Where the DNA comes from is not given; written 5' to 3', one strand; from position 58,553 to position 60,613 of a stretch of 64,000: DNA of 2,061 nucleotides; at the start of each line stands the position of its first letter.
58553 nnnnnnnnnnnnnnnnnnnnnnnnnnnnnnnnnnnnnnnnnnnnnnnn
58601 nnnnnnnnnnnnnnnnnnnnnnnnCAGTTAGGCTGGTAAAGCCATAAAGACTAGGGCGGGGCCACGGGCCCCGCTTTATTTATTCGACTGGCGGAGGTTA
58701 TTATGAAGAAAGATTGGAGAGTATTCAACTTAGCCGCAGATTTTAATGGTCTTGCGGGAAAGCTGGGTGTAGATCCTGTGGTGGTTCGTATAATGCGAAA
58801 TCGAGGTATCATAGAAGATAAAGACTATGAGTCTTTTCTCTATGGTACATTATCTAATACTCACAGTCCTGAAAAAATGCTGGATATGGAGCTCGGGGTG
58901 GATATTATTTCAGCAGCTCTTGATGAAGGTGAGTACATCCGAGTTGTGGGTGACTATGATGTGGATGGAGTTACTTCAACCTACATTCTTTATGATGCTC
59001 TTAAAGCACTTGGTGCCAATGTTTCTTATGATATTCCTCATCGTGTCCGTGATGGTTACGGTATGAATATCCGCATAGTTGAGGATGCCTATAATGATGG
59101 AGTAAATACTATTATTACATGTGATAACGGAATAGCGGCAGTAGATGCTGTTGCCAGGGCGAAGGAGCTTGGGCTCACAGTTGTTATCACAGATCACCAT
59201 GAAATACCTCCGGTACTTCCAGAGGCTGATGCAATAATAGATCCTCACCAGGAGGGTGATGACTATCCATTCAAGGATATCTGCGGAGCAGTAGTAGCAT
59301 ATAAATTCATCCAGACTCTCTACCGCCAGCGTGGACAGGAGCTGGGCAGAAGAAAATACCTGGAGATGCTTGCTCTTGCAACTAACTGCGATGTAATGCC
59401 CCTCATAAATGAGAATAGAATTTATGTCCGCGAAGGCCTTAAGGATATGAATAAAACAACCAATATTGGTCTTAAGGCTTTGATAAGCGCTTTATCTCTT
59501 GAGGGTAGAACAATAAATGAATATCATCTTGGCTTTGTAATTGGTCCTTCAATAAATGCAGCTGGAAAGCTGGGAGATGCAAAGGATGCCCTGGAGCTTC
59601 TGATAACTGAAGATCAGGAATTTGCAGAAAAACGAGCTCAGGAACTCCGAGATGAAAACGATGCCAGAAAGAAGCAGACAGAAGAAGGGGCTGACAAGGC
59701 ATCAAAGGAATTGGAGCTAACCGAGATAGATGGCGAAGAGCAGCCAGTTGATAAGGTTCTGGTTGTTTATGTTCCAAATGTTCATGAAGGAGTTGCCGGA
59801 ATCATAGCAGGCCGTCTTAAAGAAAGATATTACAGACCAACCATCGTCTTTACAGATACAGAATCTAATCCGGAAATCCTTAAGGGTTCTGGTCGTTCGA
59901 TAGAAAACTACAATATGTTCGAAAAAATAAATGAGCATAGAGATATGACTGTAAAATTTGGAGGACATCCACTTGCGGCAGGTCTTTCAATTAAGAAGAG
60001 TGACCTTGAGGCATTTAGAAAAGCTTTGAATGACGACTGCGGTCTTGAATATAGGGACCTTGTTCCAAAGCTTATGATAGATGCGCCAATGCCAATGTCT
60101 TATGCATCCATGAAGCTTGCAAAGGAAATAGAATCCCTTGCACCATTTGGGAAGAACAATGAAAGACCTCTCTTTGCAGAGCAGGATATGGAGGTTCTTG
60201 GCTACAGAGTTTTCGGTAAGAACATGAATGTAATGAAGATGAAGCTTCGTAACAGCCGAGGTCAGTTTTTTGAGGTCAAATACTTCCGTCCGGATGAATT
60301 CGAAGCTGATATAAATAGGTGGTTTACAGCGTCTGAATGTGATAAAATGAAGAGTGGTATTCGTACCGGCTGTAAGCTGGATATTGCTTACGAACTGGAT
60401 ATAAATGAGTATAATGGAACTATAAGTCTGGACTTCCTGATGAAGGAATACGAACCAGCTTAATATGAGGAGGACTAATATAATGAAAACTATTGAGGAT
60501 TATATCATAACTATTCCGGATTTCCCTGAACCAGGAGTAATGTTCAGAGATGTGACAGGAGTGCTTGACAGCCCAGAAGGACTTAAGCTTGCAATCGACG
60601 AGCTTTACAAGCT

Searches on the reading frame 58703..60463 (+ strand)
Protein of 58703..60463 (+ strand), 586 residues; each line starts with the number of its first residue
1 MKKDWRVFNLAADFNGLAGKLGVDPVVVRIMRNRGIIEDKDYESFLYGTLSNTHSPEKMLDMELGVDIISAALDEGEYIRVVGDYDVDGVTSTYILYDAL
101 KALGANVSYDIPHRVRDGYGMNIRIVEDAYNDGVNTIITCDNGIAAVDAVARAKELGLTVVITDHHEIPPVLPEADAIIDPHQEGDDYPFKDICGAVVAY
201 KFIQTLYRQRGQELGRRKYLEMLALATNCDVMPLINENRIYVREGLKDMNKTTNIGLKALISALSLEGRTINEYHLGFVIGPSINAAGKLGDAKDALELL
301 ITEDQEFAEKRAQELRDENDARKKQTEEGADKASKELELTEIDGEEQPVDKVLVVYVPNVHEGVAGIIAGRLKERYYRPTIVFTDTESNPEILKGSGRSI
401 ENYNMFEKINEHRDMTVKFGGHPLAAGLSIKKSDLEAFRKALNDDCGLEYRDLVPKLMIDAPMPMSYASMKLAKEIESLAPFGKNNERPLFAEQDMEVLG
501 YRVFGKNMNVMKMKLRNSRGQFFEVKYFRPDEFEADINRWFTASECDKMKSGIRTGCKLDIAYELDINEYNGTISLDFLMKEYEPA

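Call 9: search_protein_families(library=pfam, proteins=[window:58703-60463:+])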
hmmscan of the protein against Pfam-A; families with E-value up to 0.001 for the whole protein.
window:58703-60463:+ (586 aa): 3 families
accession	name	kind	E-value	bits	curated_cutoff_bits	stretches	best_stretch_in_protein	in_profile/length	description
PF01368.27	DHH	-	1.2e-27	97.1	28.1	1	79-227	2-125/125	DHH family, N-terminal domain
PF17768.7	RecJ_OB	-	4.6e-23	81.8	27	1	459-581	1-106/107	RecJ OB domain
PF02272.25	DHHA1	-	1.2e-17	64.6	25.9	1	351-444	3-98/102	DHHA1 domain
